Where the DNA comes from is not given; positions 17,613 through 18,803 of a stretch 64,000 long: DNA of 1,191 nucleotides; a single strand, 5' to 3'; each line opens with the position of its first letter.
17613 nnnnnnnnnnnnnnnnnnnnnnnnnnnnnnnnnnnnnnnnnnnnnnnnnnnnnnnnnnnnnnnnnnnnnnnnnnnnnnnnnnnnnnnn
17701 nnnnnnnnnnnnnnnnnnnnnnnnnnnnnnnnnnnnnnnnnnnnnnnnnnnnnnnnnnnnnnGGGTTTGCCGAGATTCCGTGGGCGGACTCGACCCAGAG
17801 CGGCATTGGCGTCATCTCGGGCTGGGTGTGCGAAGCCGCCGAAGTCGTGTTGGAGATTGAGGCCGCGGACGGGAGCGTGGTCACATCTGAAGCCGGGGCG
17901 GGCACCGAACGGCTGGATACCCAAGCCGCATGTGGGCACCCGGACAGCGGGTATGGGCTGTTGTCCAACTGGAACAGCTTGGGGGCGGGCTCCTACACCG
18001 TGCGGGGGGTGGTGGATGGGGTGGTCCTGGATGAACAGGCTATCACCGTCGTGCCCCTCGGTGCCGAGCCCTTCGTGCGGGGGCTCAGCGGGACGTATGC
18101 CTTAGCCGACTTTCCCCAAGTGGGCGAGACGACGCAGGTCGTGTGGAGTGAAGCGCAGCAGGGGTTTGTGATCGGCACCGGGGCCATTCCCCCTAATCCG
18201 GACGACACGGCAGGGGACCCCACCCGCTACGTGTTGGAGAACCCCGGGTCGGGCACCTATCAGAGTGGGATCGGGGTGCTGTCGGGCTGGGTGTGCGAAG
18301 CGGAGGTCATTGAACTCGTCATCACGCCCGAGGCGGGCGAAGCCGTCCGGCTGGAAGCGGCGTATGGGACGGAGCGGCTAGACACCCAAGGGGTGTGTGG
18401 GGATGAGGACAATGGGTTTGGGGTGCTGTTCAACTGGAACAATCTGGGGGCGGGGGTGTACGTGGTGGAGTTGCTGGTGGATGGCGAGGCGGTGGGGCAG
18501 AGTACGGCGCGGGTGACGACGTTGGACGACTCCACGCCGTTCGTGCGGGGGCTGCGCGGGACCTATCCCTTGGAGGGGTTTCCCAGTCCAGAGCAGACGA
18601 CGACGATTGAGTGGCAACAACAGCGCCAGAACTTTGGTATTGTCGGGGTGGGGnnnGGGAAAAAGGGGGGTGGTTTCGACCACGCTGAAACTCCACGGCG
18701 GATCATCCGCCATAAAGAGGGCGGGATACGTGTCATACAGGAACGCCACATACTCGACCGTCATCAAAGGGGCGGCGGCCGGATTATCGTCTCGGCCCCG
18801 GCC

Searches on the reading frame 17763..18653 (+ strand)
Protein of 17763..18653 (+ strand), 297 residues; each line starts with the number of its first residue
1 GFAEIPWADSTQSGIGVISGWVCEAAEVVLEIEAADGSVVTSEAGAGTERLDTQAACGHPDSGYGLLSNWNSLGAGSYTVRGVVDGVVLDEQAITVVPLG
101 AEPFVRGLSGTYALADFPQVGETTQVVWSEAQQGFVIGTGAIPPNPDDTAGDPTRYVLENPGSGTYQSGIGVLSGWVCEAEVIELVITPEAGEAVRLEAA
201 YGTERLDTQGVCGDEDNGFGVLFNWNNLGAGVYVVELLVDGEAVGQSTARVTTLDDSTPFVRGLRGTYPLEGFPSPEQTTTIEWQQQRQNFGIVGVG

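Call 17: find_homologous_proteins(query=window:17763-18653:+, max_evalue=0.001)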
Query seq(297 aa) (297 aa): 493 proteins with E <= 0.001 among 8000 candidates; the best 120 are listed.
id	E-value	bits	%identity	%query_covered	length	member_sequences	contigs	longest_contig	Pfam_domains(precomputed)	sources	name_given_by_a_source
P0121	7.8e-128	444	69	100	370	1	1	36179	-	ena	-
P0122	1.6e-120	420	69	99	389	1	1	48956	-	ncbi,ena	-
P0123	1.2e-100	355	50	100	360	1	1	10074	-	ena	-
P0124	5.7e-99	349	52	98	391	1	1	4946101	PF03160.21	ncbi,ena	-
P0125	1.5e-98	348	50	99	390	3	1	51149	-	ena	-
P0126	4.1e-98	346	50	100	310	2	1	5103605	-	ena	-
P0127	6.9e-98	346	53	98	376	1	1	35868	-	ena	-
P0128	2.4e-95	337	49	100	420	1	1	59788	-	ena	-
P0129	1.4e-94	335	51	100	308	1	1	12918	-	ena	-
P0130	1.9e-94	334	53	77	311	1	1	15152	-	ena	-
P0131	5.7e-94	333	51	100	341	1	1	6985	-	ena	-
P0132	2.5e-93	331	49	99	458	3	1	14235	-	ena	-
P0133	3.0e-93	330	48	100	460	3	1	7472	-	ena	-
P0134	9.1e-92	326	51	100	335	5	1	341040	-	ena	-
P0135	3.3e-91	324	50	100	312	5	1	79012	-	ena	-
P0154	8.2e-85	303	47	100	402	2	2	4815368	PF17957.8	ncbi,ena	-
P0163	1.9e-83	298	48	98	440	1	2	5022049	-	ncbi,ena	-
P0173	4.2e-82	294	50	100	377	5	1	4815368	-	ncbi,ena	-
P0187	1.0e-80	289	51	99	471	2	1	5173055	PF00041.28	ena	-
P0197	8.1e-80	286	51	99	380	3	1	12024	-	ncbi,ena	-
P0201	3.0e-79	284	50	100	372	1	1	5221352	-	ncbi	-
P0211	5.4e-78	280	50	100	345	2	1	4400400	-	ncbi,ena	-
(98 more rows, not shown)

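Call 18: list_cluster_members(proteins=[P0124, P0201, P0122, P0163, P0154, P0173, P0211, P0197, P0010, P0121])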
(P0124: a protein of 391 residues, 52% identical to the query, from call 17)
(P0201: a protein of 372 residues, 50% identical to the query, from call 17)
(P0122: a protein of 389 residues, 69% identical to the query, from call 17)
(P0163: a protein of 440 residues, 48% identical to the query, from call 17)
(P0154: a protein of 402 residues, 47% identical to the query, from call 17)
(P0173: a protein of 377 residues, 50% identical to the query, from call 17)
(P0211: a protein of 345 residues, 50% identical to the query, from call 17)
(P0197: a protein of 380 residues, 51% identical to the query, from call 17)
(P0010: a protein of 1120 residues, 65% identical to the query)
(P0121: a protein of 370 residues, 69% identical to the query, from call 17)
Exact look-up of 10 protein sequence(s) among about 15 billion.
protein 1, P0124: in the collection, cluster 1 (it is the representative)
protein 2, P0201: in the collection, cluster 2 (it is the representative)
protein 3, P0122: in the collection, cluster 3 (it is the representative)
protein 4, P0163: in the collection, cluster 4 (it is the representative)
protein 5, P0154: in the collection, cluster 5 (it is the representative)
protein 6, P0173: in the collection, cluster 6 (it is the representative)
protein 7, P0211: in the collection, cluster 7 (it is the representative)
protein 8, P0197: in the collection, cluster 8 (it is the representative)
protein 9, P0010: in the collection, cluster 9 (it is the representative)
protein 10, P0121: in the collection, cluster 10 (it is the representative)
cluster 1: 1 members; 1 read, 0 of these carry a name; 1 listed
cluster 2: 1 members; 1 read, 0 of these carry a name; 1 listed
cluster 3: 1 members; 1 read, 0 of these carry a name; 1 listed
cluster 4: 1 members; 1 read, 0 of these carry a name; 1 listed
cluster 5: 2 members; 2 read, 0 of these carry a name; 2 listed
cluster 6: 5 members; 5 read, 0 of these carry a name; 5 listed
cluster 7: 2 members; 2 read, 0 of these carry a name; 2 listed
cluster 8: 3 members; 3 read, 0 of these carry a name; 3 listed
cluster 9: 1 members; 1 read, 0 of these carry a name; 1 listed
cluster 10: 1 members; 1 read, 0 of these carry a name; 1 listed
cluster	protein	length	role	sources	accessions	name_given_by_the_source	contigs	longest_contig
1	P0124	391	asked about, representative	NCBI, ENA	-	-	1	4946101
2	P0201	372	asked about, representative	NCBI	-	-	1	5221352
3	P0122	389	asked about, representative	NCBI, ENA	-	-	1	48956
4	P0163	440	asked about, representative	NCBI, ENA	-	-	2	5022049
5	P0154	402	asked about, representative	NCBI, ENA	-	-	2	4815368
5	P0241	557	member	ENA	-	-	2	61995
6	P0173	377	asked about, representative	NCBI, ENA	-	-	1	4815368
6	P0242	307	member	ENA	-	-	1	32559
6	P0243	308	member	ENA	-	-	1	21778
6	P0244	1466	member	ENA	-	-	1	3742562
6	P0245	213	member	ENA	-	-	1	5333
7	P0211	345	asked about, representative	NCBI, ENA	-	-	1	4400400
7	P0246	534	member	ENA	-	-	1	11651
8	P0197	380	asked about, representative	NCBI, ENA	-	-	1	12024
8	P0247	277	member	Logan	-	-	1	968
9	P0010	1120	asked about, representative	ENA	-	-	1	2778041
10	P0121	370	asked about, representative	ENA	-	-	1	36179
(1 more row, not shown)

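Call 19: find_encoding_contigs(protein=P0121, flank=10000, max_places=3)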
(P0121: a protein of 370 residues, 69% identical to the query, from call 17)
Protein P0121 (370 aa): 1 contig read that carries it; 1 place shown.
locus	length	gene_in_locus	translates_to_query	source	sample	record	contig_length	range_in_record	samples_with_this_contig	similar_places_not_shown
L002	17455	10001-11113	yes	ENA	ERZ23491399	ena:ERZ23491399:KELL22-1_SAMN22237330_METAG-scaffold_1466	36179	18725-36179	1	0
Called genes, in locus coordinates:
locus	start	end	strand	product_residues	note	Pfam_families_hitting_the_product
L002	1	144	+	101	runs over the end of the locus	-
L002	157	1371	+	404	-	PF03743:TrbI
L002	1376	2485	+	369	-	PF00437:T2SSE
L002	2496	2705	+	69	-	-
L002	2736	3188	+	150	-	PF00436:SSB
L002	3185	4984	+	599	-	PF02534:T4SS-DNA_transf, PF10412:TrwB_AAD_bind, PF12696:TraG-D_C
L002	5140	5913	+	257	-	-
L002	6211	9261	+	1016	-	PF06468:Spond_N, PF07995:GSDH, PF03160:Calx-beta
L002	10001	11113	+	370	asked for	-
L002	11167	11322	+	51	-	-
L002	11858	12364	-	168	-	-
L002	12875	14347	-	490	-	PF03432:Relaxase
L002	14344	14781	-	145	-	PF21983:NikA-like (weak), PF05713:MobC (faint)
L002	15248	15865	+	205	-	-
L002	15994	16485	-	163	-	-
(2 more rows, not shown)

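Call 21: find_related_loci(query=A1, collection=genome_contigs, flank=5000)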
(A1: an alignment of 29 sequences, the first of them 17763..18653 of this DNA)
Query A1 (297 aa) in genome_contigs; peptide patterns used: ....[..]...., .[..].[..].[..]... (x = any residue, [..] = any of these).
511 stretches matched a pattern; 436 encode a relative of the query (tblastn E <= 1e-3); the best 80 are kept; 79 distinct loci.
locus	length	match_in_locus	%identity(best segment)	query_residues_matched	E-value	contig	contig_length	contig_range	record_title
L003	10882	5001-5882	78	1-296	8e-150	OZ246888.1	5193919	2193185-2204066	MAG: Candidatus Binatia bacterium isolate 6b508bb3-31ce-4f4f-8d88-ad7b0e8f6706 genome assembly, chromosome: 1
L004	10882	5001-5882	77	1-296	3e-148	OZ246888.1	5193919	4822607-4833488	MAG: Candidatus Binatia bacterium isolate 6b508bb3-31ce-4f4f-8d88-ad7b0e8f6706 genome assembly, chromosome: 1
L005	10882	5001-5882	77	1-296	2e-147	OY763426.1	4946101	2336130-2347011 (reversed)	MAG: Candidatus Binatia bacterium isolate bff738c7-9683-4f94-b287-c2cb1e0b670a genome assembly, chromosome: 1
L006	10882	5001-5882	75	1-296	6e-144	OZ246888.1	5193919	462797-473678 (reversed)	MAG: Candidatus Binatia bacterium isolate 6b508bb3-31ce-4f4f-8d88-ad7b0e8f6706 genome assembly, chromosome: 1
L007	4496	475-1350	69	1-294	2e-124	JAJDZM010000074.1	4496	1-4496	MAG: Candidatus Binatia bacterium isolate jk18x40bins.50 k141_693326, whole genome shotgun sequence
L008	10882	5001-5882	66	1-293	1e-117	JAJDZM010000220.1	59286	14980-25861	MAG: Candidatus Binatia bacterium isolate jk18x40bins.50 k141_862150, whole genome shotgun sequence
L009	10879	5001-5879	56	1-296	1e-95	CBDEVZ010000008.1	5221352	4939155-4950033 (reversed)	MAG: uncultured Candidatus Binatia bacterium isolate 77b99e23-3f9f-49a3-a4d3-93b2c3db3d2d genome assembly, contig: conti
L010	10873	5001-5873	54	1-295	3e-89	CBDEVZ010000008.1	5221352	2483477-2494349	MAG: uncultured Candidatus Binatia bacterium isolate 77b99e23-3f9f-49a3-a4d3-93b2c3db3d2d genome assembly, contig: conti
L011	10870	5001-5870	56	1-294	5e-89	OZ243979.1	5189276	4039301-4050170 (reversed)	MAG: uncultured Candidatus Binatia bacterium isolate 1ea5a42d-c5b0-4d9d-a207-f079449ea76f genome assembly, chromosome: 1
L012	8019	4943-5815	53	1-295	1e-88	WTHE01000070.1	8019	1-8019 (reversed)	MAG: Candidatus Binatota bacterium isolate CO36406bin_19 NODE_2723_length_8019_cov_7.706303, whole genome shotgun sequen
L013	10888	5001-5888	52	2-296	5e-88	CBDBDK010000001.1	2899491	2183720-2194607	MAG: uncultured Candidatus Binatia bacterium isolate 2c216906-a703-41c5-82d5-ef5894461506 genome assembly, contig: conti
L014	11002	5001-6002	53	1-296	4e-87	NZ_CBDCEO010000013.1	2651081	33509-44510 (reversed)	MAG: Candidatus Poriferisodalis sp. isolate aea9684f-d56c-4337-aaed-9a8a14d8382b contig_13, whole genome shotgun sequenc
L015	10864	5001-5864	54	1-296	2e-86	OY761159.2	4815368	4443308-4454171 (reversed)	MAG: Candidatus Binatia bacterium isolate a3054953-5fa8-48fb-90a5-e173aac96f7a genome assembly, chromosome: 1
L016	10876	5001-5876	52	6-296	7e-86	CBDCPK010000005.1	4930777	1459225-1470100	MAG: uncultured Candidatus Binatia bacterium isolate e85f1b99-d511-4c74-aca6-82eb56c94599 genome assembly, contig: chrom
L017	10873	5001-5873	51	1-296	1e-85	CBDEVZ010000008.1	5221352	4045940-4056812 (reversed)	MAG: uncultured Candidatus Binatia bacterium isolate 77b99e23-3f9f-49a3-a4d3-93b2c3db3d2d genome assembly, contig: conti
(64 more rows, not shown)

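Call 28: search_protein_families(library=pfam, proteins=[L003:468-5885:+, L004:1347-5885:+, L005:2490-5885:+, P0124, P0154, P0187], max_evalue=0.01)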
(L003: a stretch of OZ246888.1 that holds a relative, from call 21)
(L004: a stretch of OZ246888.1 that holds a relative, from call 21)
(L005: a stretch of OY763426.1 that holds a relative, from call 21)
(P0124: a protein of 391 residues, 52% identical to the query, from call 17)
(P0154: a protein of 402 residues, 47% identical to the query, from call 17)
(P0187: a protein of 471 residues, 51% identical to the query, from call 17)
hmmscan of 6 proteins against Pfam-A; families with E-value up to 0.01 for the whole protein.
L003:468-5885:+ (1806 aa): 15 families
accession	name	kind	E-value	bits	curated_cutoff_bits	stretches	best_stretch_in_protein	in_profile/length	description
PF03160.20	Calx-beta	-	4.4e-58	194.9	27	7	1016-1129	1-119/119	Calx-beta domain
PF12799.13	LRR_4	-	3.7e-55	183.1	27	8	365-401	6-43/44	Leucine Rich repeats (2 copies)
PF13855.12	LRR_8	-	9.4e-41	137.8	27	7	405-464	1-61/61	Leucine rich repeat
PF00560.39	LRR_1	-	1.7e-40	128.7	20.6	0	406-427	1-22/23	Leucine Rich Repeat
PF23598.1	LRR_14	-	7.7e-16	58.2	40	3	364-438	51-123/353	Leucine-rich repeat region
PF24141.1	LRR_ComC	-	2.1e-09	37.9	27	0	389-446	220-273/288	EGF-like domain-containing protein ComC LRR domain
PF13516.12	LRR_6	-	2.2e-09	37.1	23.4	0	428-444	2-18/24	Leucine Rich repeat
PF24048.1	LRR_NXF1-5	-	5e-07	29.8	30.5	0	382-441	54-116/142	NXF1/2/3/5 leucine-rich repeat domain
PF14580.12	LRR_9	-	1e-06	28.9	30.5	0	295-357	41-105/175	Leucine-rich repeat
PF23211.1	LRR_LRWD1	-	6.4e-06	26.4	28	0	180-265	15-100/190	Leucine-rich repeat and WD repeat-containing protein 1, LRR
PF15540.11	Ntox47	-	1.4e-05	25.8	25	0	777-821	72-116/120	Bacterial toxin 47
PF25158.1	ABCA11_C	-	0.00029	21.1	27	0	1069-1092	24-47/55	ABC transporter A family member 11-like, C-terminal domain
PF07463.16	NUMOD4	-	0.00065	20.3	23.4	0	840-854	7-21/49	NUMOD4 motif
PF25013.1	LRR_Zer-1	-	0.004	17.7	27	0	201-286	4-99/137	Zer-1-like, Leucine-rich repeats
PF18206.8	Porphyrn_cat_1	-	0.008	17.2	27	0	874-916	20-62/105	Porphyranase beta-sandwich domain 1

L004:1347-5885:+ (1513 aa): 2 families
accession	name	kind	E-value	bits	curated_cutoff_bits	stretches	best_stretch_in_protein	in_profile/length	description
PF03160.20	Calx-beta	-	4.2e-13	49.8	27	1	961-1080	1-119/119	Calx-beta domain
PF00413.30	Peptidase_M10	-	7.4e-10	39.4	24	1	147-225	87-158/159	Matrixin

L005:2490-5885:+ (1132 aa): 2 families
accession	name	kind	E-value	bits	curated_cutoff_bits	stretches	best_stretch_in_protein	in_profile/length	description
PF07995.17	GSDH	-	3.9e-70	237.2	25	1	259-582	3-327/332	Glucose / Sorbosone dehydrogenase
PF06468.19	Spond_N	-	4.3e-42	144.9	24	1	57-228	1-174/194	Spondin_N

P0124 (391 aa): 2 families
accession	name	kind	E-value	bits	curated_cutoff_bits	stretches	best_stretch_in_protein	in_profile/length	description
PF03160.20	Calx-beta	-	3.9e-11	43.4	27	1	2-64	40-102/119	Calx-beta domain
PF22984.1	RM6_Med14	-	0.0064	17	27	0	197-217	23-43/69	Mediator of RNA polymerase II transcription subunit 14, RM6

P0154 (402 aa): 1 family
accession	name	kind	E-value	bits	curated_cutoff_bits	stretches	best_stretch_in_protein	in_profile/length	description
PF17957.7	Big_7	-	2.4e-08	34.9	24.1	0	29-86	27-69/70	Bacterial Ig domain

P0187 (471 aa): 2 families
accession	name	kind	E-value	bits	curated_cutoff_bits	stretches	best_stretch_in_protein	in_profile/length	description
PF00041.27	fn3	-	5.3e-09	36.6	25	1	59-149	2-75/84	Fibronectin type III domain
PF16656.11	Pur_ac_phosph_N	-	1.5e-05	25.9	30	1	66-146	7-83/93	Purple acid Phosphatase, N-terminal domain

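Call 33: predict_structure(alignment_id=A1)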
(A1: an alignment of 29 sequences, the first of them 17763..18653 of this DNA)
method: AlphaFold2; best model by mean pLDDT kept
length: 297 residues; sequences in the alignment: 29
mean_pLDDT: 72.3   pTM: 0.49
mean pLDDT of the five models: 72.3, 62.6, 60.5, 60.0, 58.4
residues with pLDDT >= 90: 71; 70-90: 104; 50-70: 74; < 50: 48
segments of 3 or more residues with pLDDT < 50: 102-111, 116-119, 124-143, 286-290
pLDDT, mean of each block of 10 residues (from residue 1): 53 63 92 94 81 85 78 85 93 76 44 46 45 34 60 80 63 84 94 90 80 89 76 92 89 61 61 65 53 55
secondary structure, 60 per line:
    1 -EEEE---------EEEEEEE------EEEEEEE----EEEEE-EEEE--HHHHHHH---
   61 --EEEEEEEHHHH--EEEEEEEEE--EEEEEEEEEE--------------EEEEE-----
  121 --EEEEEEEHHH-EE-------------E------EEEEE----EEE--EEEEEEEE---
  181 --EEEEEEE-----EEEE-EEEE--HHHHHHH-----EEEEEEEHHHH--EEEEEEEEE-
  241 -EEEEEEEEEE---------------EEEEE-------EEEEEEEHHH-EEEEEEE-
elements in order: E2-5 E15-21 E28-34 E39-43 E45-48 H51-57 E63-69 H70-73 E76-84 E87-96 E111-115 E123-129 E156-160 E165-167 E170-177 E183-189 E195-198 E200-203 H206-212 E218-224 H225-228 E231-239 E242-251 E267-271 E279-285 E290-296

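Call 36: fold_search(model_id=the predicted structure, library=pdb)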
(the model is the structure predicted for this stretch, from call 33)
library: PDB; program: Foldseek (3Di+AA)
matches with E <= 10: 1935; with E <= 0.001: 19
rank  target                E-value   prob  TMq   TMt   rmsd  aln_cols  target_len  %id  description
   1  6lx3_P                9.4e-05  0.93  0.19  0.13  20.8       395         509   10  Cryo-EM structure of human secretory immunoglobulin A (released 2020-05-27)
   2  2yn3_D                9.9e-05  1.00  0.20  0.26  20.5       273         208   11  Structural insight into the giant calcium-binding adhesin SiiE: implications for the adhesion of Salmonella enterica t (released 2013-04-03)
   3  8yot_B                1.0e-04  0.98  0.20  0.16  18.9       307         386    8  Nanobody in complex with LILRB3 (released 2025-06-18)
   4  6lxw_P                1.4e-04  0.92  0.20  0.13  21.5       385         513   11  Cryo-EM structure of human secretory immunoglobulin A in complex with the N-terminal domain of SpsA (released 2020-05-27)
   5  5whz_L                1.9e-04  0.94  0.20  0.18  17.6       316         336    8  PGDM1400-10E8v4 CODV Fab (released 2017-10-11)
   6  9f2d_D                2.2e-04  0.99  0.21  0.29  16.9       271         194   11  KIR2DL1 bound to RIFIN RBK21 (released 2025-04-09)
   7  7k80_G                2.3e-04  1.00  0.20  0.21  15.2       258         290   10  KIR3DL1*001 in complex with HLA-A*24:02 presenting the RYPLTFGW peptide (released 2020-12-09)
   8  9f2d_N                2.3e-04  0.99  0.19  0.27  15.8       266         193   11  KIR2DL1 bound to RIFIN RBK21 (released 2025-04-09)
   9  8glv_DA               2.4e-04  0.98  0.20  0.02  19.1       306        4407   10  96-nm repeat unit of doublet microtubules from Chlamydomonas reinhardtii flagella (released 2023-05-31)
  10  6ue9_C                2.6e-04  0.93  0.20  0.13  20.2       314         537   10  Structure of tetrameric sIgA complex (Class 2) (released 2020-02-19)
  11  4y61_A                3.0e-04  0.89  0.19  0.15  33.0       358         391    8  Crystal structure of the complex between Slitrk2 LRR1 and PTP delta Ig1-Fn1 (released 2015-06-03)
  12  2dl2                  3.2e-04  0.99  0.20  0.28  15.0       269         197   13  KILLER IMMUNOGLOBULIN RECEPTOR 2DL2 (released 1999-03-30)
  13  9hml_B                3.3e-04  0.99  0.19  0.29  16.2       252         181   11  KIR2DL1 bound to RIFIN PfKE01_040007400 (released 2025-04-09)
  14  6aed                  4.8e-04  0.94  0.23  0.18  23.1       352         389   12  Crystal Structure of the four Ig-like domain of LILRB2(LIR2/ILT4/CD85d) (released 2019-07-31)
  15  6v3j_G                5.4e-04  0.99  0.21  0.21  16.1       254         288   12  KIR3DL1 in complex with HLA-B*57:03 presenting the peptide LSSPVTKSF (released 2020-05-20)
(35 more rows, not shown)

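Call 45: search_protein_representatives(alignment_id=A1)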
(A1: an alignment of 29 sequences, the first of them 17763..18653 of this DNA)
Query: 29 sequences, 314 profile positions. Proteins with E-value up to 0.001 (for the whole library): 2911; up to 1e-10: 2230; up to 1e-30: 1406. The best 150 are listed.
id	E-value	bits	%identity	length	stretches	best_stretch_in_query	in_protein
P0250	4.4e-209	709.0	-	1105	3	29-312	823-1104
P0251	1.4e-182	621.8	-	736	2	31-311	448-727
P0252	1.2e-157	539.9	-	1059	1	4-314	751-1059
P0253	3.6e-157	538.4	-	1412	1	4-314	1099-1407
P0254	7.2e-157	537.4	-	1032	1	4-314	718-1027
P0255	1.9e-156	536.0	-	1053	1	3-313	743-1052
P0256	3.2e-155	532.0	-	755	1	3-314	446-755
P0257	4.3e-155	531.6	-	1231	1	2-314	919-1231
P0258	7.5e-155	530.8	-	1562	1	4-314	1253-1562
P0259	8.3e-155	530.7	-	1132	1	4-314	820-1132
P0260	1.3e-154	530.0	-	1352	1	4-313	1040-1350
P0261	1.5e-154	529.8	-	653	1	2-312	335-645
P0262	2.8e-154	528.9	-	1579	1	3-314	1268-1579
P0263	2.9e-154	528.9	-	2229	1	2-314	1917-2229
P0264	4.7e-154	528.2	-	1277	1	3-314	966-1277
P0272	9.0e-153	524.0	-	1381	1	2-314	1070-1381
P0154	3.5e-152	522.0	-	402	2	26-313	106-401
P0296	1.4e-147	506.9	-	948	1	27-314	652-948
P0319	3.7e-143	492.4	-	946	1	18-314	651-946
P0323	1.7e-142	490.2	-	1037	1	15-314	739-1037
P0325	2.1e-142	489.9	-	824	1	26-314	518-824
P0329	7.4e-140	481.5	-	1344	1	28-314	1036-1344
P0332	4.8e-139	478.9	-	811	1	19-313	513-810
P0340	4.7e-136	469.0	-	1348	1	3-314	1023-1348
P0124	9.1e-129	445.1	-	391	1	21-313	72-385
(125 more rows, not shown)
